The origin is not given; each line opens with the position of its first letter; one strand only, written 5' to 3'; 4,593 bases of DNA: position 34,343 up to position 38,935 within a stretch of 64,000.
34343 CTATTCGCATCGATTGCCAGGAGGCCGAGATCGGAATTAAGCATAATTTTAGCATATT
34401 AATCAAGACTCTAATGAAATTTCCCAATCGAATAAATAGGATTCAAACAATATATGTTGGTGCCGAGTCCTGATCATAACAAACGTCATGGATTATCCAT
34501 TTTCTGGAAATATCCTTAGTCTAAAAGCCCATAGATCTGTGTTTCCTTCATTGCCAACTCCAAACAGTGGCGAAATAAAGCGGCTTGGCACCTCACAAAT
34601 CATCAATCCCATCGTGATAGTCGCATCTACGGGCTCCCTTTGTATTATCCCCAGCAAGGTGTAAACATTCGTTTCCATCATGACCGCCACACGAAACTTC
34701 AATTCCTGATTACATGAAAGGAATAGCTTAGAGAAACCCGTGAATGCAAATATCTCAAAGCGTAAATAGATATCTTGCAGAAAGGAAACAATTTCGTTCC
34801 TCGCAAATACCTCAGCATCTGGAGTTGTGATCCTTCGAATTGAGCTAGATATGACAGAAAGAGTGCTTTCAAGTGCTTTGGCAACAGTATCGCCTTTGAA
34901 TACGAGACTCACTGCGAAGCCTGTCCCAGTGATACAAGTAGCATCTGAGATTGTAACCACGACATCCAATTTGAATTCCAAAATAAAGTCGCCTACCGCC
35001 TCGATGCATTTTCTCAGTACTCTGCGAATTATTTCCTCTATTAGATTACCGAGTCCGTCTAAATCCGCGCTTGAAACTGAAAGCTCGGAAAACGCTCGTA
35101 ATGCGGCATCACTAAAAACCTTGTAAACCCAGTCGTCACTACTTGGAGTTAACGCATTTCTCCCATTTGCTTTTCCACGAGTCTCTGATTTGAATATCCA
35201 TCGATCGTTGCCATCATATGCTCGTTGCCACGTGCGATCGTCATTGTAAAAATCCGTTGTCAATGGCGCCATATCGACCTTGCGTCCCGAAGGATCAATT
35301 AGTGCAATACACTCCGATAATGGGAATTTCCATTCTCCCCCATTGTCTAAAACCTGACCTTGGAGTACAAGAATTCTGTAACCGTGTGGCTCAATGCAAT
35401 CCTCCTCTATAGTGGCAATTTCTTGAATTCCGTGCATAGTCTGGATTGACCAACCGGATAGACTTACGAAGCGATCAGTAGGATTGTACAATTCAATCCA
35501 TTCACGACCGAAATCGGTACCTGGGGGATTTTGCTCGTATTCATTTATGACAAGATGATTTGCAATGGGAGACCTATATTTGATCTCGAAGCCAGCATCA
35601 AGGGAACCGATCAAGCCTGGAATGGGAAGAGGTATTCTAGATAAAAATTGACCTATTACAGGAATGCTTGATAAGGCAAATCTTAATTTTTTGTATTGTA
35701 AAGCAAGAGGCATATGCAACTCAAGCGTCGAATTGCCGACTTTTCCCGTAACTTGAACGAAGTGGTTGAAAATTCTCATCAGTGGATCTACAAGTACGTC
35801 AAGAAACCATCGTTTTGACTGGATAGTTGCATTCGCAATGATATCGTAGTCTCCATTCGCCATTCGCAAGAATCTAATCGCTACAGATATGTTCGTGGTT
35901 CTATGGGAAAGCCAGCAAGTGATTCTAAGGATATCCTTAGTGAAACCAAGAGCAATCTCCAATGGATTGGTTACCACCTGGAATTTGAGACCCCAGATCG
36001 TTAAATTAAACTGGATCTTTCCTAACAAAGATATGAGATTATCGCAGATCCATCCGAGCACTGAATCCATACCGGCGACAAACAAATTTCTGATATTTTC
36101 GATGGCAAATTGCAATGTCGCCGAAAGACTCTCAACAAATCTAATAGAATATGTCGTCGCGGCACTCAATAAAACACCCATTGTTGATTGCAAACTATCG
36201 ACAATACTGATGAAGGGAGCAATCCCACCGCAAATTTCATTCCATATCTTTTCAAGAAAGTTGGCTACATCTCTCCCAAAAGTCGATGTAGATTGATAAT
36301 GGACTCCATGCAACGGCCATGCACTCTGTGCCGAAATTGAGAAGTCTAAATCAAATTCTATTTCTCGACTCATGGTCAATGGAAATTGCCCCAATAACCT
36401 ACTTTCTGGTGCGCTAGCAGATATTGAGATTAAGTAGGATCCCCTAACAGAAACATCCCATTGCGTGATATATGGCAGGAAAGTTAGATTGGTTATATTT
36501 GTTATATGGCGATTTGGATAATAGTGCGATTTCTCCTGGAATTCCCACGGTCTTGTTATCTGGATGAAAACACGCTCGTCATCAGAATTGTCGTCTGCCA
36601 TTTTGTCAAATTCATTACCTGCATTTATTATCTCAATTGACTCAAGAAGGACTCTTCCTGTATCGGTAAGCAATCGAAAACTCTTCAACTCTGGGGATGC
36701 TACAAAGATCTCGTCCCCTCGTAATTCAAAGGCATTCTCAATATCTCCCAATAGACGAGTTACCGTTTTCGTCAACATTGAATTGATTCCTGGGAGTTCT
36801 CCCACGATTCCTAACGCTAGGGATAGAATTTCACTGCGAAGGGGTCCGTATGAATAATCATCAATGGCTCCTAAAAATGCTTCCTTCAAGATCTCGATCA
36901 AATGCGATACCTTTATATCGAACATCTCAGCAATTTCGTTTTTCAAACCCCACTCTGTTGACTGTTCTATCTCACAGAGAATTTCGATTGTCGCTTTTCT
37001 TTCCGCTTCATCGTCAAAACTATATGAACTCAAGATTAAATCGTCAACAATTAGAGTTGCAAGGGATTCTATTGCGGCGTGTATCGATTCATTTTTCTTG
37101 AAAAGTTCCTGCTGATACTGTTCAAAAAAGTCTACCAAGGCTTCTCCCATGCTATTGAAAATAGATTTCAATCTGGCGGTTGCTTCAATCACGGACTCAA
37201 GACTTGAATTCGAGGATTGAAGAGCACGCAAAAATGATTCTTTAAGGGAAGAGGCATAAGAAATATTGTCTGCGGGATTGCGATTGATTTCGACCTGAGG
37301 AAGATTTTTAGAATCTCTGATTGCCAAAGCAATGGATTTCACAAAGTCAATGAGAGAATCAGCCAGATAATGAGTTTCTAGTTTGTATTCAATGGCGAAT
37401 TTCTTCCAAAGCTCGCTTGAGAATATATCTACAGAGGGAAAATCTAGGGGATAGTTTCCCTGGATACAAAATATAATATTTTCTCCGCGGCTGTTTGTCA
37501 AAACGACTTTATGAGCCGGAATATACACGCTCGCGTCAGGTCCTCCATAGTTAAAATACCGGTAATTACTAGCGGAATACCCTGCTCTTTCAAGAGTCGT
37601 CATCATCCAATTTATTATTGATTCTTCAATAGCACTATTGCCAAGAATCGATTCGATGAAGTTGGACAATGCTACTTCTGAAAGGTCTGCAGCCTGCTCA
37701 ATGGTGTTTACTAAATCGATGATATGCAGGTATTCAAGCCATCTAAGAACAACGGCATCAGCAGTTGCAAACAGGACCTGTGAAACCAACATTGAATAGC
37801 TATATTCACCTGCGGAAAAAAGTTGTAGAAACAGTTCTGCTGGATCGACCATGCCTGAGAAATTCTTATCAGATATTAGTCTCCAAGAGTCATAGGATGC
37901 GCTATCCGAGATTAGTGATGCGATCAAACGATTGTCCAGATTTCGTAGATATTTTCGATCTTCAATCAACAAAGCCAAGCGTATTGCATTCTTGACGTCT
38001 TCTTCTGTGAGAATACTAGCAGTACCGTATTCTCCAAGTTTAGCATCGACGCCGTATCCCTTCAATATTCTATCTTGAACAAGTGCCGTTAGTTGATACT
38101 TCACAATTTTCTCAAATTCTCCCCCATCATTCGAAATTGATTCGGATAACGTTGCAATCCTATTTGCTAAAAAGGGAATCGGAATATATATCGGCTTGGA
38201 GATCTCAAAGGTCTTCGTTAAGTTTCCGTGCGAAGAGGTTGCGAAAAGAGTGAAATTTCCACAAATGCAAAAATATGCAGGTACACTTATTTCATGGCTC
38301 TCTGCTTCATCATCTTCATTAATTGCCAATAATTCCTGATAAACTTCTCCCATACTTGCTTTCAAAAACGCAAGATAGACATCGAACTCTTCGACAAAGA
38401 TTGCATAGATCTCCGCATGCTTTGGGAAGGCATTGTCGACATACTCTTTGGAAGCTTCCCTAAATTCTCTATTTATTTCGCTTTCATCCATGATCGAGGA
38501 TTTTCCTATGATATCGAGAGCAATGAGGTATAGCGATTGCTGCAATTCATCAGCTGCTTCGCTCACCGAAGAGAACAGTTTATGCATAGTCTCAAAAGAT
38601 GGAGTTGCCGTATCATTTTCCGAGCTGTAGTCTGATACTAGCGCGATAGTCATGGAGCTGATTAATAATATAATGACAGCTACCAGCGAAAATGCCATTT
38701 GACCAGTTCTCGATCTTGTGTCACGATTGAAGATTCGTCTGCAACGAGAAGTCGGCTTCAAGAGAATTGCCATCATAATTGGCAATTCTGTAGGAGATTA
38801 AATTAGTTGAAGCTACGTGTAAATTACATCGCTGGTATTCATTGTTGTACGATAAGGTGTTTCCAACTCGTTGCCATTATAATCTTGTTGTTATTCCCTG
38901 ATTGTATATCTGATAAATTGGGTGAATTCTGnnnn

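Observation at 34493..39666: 1430-aa orphan membrane-anchored protein with a lamin-tail domain, flanked by a TrmB regulator and an MscS channel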

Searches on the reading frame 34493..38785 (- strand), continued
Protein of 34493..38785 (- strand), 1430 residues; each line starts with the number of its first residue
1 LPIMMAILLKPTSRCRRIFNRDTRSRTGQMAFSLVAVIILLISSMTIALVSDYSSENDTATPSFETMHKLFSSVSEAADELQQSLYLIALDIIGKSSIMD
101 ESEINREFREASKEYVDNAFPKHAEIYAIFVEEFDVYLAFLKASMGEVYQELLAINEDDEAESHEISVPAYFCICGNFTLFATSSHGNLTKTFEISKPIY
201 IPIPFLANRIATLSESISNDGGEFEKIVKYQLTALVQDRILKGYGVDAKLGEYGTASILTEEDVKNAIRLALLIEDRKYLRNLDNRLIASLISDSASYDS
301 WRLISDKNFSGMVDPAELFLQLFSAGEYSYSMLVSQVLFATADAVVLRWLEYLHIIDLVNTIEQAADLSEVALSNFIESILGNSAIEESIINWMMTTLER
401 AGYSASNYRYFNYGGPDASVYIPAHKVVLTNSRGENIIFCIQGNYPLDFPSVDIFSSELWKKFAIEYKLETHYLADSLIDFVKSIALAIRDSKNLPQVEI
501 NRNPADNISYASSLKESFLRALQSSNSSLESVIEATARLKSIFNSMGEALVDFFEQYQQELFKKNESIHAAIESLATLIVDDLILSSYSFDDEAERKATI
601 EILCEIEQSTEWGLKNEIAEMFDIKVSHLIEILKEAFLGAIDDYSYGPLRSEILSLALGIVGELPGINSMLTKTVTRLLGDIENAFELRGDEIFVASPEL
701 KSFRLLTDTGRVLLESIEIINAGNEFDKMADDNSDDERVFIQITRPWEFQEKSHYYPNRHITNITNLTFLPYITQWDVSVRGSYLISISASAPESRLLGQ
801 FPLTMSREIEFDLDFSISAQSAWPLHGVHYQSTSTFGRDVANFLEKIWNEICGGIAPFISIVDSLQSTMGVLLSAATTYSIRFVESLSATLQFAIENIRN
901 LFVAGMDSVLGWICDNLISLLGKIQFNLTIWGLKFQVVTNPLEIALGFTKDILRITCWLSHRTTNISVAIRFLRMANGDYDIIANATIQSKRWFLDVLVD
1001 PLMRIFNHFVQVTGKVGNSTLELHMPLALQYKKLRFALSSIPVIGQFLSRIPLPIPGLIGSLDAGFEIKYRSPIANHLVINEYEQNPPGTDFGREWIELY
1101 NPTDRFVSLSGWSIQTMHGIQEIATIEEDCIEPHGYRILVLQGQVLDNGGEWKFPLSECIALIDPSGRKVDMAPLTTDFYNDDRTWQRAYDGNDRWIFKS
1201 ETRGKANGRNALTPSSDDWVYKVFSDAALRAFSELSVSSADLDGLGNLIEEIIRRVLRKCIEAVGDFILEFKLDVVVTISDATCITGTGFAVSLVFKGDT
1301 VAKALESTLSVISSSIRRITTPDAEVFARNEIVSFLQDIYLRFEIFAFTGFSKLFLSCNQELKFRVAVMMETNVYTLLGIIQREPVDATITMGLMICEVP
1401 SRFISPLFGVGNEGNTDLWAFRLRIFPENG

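Call 39: find_related_loci(query=A5, collection=genome_contigs, flank=10000)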
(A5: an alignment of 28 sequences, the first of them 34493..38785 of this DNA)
Query A5 (1430 aa) in genome_contigs; peptide patterns used: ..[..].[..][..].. (x = any residue, [..] = any of these).
600 stretches matched a pattern (row limit reached: there are more); 278 encode a relative of the query (tblastn E <= 1e-3); the best 80 are kept; 80 distinct loci.
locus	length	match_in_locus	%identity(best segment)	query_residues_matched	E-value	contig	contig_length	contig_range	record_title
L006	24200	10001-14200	31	14-1422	0e+0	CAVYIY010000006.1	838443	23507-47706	MAG: Methanomassiliicoccaceae archaeon isolate MFD01299.bin.2.50 genome assembly, contig: contig_1889, whole genome shot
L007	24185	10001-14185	30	20-1425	0e+0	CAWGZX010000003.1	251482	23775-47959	MAG: Methanomassiliicoccaceae archaeon isolate MFD02979.bin.1.52 genome assembly, contig: contig_149593, whole genome sh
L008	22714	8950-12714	28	19-1306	0e+0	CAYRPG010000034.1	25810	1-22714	MAG TPA_asm: uncultured Methanomassiliicoccus sp. isolate SRP216815_co1_24 genome assembly, contig: NODE_2120_length_258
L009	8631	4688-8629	27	26-1400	4e-166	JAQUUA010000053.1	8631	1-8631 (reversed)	MAG: Candidatus Methanomethylophilaceae archaeon isolate STD2_132 NODE_33130_length_8631_cov_3.279868_Sandtown_D2, whole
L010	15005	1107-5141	26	29-1401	2e-149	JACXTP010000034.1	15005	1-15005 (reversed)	MAG: Methanomassiliicoccaceae archaeon isolate bin_107_IMCAS k117_1690624, whole genome shotgun sequence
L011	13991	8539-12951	26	11-1426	4e-147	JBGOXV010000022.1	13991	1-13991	MAG: Thermoplasmata archaeon isolate OBJ_0618_130150_59 k141_2878727_length_13991_cov_23.5536, whole genome shotgun sequ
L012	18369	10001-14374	27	19-1426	2e-148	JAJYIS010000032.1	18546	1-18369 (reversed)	MAG: Thermoplasmata archaeon isolate DBS2-1.bin12 NODE_5340_length_18546_cov_1.377979, whole genome shotgun sequence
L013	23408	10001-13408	28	25-1208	1e-137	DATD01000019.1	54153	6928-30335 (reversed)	MAG TPA_asm: Methanomassiliicoccus sp. UBA345 UBA345_contig_5902, whole genome shotgun sequence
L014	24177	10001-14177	29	16-1425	0e+0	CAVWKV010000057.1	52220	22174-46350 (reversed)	MAG: uncultured Methanomassiliicoccales archaeon isolate MFD02138.bin.1.27 genome assembly, contig: contig_138123, whole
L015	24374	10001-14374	24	20-1426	5e-123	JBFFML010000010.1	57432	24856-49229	MAG: Thermoplasmata archaeon isolate Mix_mud18.2022.04.47 k141_1426940_length_57432_cov_22.6210, whole genome shotgun se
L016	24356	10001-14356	25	27-1426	5e-125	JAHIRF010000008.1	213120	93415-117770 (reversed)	MAG: Thermoplasmatota archaeon isolate MM_PC_MetaG.mb.116 MM_PC_MetaG.mb.116_k141_1587035, whole genome shotgun sequence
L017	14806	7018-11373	26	27-1426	1e-136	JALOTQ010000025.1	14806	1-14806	MAG: Thermoplasmata archaeon isolate Prado237 scaffold_5603, whole genome shotgun sequence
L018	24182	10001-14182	27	9-1425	9e-166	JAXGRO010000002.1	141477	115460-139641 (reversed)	MAG: Methanomassiliicoccales archaeon isolate AnMBR.bin351 bin351_2, whole genome shotgun sequence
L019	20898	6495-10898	25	9-1426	2e-129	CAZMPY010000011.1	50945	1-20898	MAG TPA_asm: uncultured Thermoplasmata archaeon isolate binchicken_co255_206 genome assembly, contig: k141_5457113, whol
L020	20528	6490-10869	25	17-1426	7e-127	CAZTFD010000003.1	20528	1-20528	MAG TPA_asm: uncultured Thermoplasmata archaeon isolate binchicken_co364_9 genome assembly, contig: NODE_2558_length_205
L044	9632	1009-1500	35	1075-1237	4e-20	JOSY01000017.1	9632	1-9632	Marine Group I thaumarchaeote SCGC AAA799-D11 AAA799D11_33, whole genome shotgun sequence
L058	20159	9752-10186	37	1075-1218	4e-18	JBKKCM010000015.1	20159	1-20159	MAG: Nitrosarchaeum sp. isolate swi_bin.49 k127_12165934, whole genome shotgun sequence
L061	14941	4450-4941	32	1075-1237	1e-17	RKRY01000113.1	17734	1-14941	MAG: Nitrosopumilus sp. isolate PNGco_C_binVS21 scaffold_397, whole genome shotgun sequence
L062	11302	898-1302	37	1075-1208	9e-18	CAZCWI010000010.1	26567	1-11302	MAG TPA_asm: uncultured Candidatus Nitrosotenuis sp. isolate binchicken_co125_1171 genome assembly, contig: NODE_3593_le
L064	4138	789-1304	31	1075-1245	2e-17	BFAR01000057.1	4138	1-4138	Archaeon MnTg01 DNA, NODE_188_57, whole genome shotgun sequence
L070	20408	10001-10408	34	1075-1209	8e-17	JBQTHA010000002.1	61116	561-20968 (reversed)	MAG: Nitrosopumilaceae archaeon isolate SAW220 c_000000148902, whole genome shotgun sequence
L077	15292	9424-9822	35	1075-1216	3e-15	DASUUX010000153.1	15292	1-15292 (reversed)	MAG TPA_asm: Nitrososphaera sp. isolate SMAG_U1800 k141_1389287, whole genome shotgun sequence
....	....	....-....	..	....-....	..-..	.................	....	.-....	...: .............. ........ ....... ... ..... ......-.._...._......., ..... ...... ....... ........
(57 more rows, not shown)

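Call 42: find_homologous_proteins(query=A5, max_evalue=1e-10)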
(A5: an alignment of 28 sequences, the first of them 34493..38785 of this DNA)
Query A5 (28 sequences) (1430 aa, profile of the alignment): 6 proteins with E <= 1e-10 among 8000 candidates.
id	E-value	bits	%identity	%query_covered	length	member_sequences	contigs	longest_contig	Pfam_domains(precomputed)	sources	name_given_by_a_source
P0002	0.0e+0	1778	47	98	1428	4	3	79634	PF00932.26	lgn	-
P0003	0.0e+0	1706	46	98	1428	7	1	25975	PF00932.26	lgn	-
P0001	0.0e+0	1702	100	98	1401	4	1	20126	PF00932.26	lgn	-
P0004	0.0e+0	1689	46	98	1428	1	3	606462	PF00932.26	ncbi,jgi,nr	ncbi:MAG: lamin tail domain-containing protein [Methanomassiliicoccales archaeon]|jgi:hypothetical p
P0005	0.0e+0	1513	26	93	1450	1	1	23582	PF00932.26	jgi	jgi:hypothetical protein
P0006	0.0e+0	1512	26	93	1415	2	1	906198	PF00932.26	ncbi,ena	-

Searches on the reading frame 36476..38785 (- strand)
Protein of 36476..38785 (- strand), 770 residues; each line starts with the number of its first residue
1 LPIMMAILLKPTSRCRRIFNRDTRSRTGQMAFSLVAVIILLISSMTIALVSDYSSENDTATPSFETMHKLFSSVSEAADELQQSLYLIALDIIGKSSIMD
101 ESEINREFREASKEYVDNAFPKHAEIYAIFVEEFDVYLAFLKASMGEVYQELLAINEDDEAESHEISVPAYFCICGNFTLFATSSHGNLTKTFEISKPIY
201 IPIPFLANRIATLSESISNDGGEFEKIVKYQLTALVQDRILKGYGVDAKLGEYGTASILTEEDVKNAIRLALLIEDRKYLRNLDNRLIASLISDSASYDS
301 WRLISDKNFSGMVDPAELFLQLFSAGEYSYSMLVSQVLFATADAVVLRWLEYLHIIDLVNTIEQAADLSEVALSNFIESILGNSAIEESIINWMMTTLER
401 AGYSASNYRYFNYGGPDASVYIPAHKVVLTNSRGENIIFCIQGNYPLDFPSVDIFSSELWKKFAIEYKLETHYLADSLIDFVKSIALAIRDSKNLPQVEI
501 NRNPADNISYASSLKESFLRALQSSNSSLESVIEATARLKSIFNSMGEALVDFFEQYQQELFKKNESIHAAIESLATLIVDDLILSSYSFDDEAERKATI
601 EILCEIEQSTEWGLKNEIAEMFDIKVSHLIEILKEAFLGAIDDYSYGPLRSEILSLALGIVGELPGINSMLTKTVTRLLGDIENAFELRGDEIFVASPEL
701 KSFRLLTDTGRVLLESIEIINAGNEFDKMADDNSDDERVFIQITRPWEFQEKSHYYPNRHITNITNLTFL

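Call 57: predict_structure(alignment_id=A8)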
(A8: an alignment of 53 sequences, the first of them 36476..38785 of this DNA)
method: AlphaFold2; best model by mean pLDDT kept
length: 770 residues; sequences in the alignment: 53
mean_pLDDT: 81.3   pTM: 0.69
mean pLDDT of the five models: 81.3, 80.3, 79.9, 79.6, 77.6
residues with pLDDT >= 90: 326; 70-90: 299; 50-70: 59; < 50: 86
segments of 3 or more residues with pLDDT < 50: 1-29, 54-59, 152-154, 159-162, 363-383, 641-645, 729-737, 764-770
pLDDT, mean of each block of 10 residues (from residue 1): 40 38 42 72 73 49 78 94 96 83 94 96 91 95 76 49 74 96 89 95 92 88 92 94 90 93 93 92 86 77 69 92 88 90 85 66 47 42 64 86 90 87 90 90 92 90 81 86 91 88 90 93 85 82 80 92 93 93 83 91 91 91 93 82 58 84 79 90 87 87 89 90 57 55 90 77 49
secondary structure, 60 per line:
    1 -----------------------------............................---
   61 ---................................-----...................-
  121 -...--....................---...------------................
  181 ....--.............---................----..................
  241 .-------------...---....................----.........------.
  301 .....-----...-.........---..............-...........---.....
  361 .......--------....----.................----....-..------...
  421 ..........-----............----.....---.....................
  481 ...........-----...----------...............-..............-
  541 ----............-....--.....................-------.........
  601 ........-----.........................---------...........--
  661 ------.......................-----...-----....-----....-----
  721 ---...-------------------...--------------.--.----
elements in order (helices of 4 or more, strands of 3 or more residues): H30-57 H64-95 H101-119 E122-124 E127-146 E165-184 E187-199 H203-218 H223-241 H261-280 H285-293 H300-305 E311-313 H315-323 E327-329 H330-340 H342-352 H356-367 H376-379 H384-400 H405-408 E418-430 E436-447 H460-491 E497-499 H510-524 H526-539 H545-556 H558-561 H564-584 H592-608 H614-638 H648-658 H667-689 E695-697 E703-706 E712-715

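Call 59: fold_search(model_id=the predicted structure, library=pdb)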
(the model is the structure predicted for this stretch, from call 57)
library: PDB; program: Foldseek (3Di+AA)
matches with E <= 10: 357; with E <= 0.001: 0
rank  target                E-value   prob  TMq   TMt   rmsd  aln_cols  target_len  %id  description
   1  5oxf_C                4.6e-02  0.12  0.10  0.12  33.0       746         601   12  An oligomerised bacterial dynamin pair provides a mechanism for the long range sensing and tethering of membranes (released 2018-09-05)
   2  5owv_C                1.3e-01  0.16  0.11  0.13  18.7       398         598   12  An oligomerised bacterial dynamin pair provides a mechanism for the long-range sensing and tethering of membranes (released 2018-09-05)
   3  8b6f_AA               2.3e-01  0.04  0.07  0.07  28.1       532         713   13  Cryo-EM structure of NADH:ubiquinone oxidoreductase (complex-I) from respiratory supercomplex of Tetrahymena thermoph (released 2023-03-29)
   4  9eaj_A                3.3e-01  0.04  0.07  0.11  38.9       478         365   11  Structure of nanobody AT206 in complex with the angiotensin II type I receptor (AT1R) (released 2025-03-05)
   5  8et2_A                4.8e-01  0.20  0.04  0.13  11.8        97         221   12  CryoEM structure of the GSDMB pore (released 2023-03-29)
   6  7ng8_A                7.0e-01  0.03  0.07  0.11  57.8       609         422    9  Trimeric efflux pump Klebsiella TolC in complex with KlebC (released 2021-06-30)
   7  9iho_N                8.1e-01  0.02  0.07  0.09  31.1       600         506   10  Open state without NUQM and without flavoprotein (classification state 4) of Pichia pastoris mitochondrial complex I i (released 2025-10-15)
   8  3l6i_B                1.0e+00  0.10  0.04  0.14  13.6        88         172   14  Crystal structure of the uncharacterized lipoprotein yceb from e. coli at the resolution 2.0a. northeast structural ge (released 2010-01-26)
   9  9cc2_A                1.0e+00  0.06  0.08  0.12  43.3       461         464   10  Cryo-EM structure of mouse PI(4,5)P2-bound TRPML1 channel at 2.46 Angstrom resolution (released 2024-10-09)
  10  8afz_B                1.1e+00  0.06  0.10  0.16  39.3       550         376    9  Architecture of the ESCPE-1 membrane coat (released 2023-06-21)
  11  3ljb_A                1.2e+00  0.04  0.05  0.14  35.1       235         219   11  Structural basis of oligomerisation in the MxA stalk (released 2010-05-05)
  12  9gj5_A                1.5e+00  0.14  0.07  0.13  12.4       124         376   11  Human 80S ribosome in complex with NatA in distal position and Ebp1 (released 2026-02-18)
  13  7shn_B                1.5e+00  0.02  0.07  0.09  38.9       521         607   10  Cryo-EM structure of oleoyl-CoA-bound human peroxisomal fatty acid transporter ABCD1 (released 2021-11-03)
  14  3szr                  1.6e+00  0.03  0.06  0.08  40.2       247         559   12  Crystal structure of modified nucleotide-free human MxA (released 2011-10-12)
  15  6ek7                  1.6e+00  0.03  0.06  0.11  46.9       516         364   10  YaxA from Yersinia enterocolitica (released 2018-05-16)
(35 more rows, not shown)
